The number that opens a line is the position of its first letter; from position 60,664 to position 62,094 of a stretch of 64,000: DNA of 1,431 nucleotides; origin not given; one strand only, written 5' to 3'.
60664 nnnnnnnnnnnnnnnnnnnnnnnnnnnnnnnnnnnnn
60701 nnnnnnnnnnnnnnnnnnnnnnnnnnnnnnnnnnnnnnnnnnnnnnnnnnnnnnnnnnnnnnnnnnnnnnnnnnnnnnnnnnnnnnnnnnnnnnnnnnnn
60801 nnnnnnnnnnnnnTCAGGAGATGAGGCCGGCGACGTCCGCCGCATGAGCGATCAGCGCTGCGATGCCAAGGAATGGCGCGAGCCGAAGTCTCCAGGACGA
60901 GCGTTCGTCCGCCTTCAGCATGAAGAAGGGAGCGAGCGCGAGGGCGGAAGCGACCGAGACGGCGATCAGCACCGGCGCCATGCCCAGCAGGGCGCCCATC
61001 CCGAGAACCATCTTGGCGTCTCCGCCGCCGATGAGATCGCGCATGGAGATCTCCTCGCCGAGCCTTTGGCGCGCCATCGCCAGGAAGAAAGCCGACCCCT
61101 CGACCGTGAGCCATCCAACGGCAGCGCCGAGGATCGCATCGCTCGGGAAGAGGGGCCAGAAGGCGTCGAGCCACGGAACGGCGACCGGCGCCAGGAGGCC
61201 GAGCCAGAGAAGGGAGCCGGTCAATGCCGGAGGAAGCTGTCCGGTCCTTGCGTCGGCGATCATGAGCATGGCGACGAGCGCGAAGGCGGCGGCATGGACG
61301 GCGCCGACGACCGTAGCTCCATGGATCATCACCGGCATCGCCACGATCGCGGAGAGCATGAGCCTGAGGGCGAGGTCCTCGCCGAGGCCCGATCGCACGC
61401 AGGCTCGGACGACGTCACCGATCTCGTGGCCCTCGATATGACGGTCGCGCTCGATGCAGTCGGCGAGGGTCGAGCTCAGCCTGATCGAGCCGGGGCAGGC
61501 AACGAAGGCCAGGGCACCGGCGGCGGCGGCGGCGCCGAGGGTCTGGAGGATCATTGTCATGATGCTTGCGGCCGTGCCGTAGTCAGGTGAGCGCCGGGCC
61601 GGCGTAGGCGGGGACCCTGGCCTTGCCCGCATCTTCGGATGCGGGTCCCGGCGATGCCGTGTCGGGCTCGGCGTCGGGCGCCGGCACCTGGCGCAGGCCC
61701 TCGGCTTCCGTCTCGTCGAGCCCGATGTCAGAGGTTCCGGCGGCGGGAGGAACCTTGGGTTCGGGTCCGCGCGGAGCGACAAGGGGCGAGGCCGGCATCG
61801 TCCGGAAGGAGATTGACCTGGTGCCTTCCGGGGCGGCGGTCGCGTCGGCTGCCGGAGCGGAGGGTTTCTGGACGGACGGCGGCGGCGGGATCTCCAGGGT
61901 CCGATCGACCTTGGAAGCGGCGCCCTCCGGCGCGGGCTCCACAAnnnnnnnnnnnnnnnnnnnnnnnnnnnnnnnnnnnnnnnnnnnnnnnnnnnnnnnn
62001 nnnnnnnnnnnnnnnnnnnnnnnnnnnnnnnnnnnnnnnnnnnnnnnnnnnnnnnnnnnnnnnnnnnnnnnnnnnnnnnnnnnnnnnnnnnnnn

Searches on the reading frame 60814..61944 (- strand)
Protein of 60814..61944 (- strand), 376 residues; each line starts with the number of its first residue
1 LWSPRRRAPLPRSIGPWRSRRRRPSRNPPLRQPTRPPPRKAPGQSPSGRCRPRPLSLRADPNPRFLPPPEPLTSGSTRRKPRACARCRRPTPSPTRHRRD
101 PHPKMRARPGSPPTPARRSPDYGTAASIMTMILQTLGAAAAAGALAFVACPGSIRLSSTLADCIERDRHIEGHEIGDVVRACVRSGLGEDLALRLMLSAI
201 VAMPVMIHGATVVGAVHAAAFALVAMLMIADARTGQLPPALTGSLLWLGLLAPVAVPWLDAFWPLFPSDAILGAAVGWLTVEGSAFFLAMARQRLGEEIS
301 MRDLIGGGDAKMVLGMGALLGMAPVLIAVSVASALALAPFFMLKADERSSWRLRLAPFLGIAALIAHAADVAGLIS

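Call 12: search_protein_families(library=pfam, proteins=[window:60814-61944:-], max_evalue=0.001)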
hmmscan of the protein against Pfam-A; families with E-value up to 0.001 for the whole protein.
window:60814-61944:- (376 aa): 1 family
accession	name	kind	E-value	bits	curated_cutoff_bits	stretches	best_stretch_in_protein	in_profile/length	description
PF01478.23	Peptidase_A24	-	3.1e-10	40.9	26.5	1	220-338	3-101/104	Type IV leader peptidase family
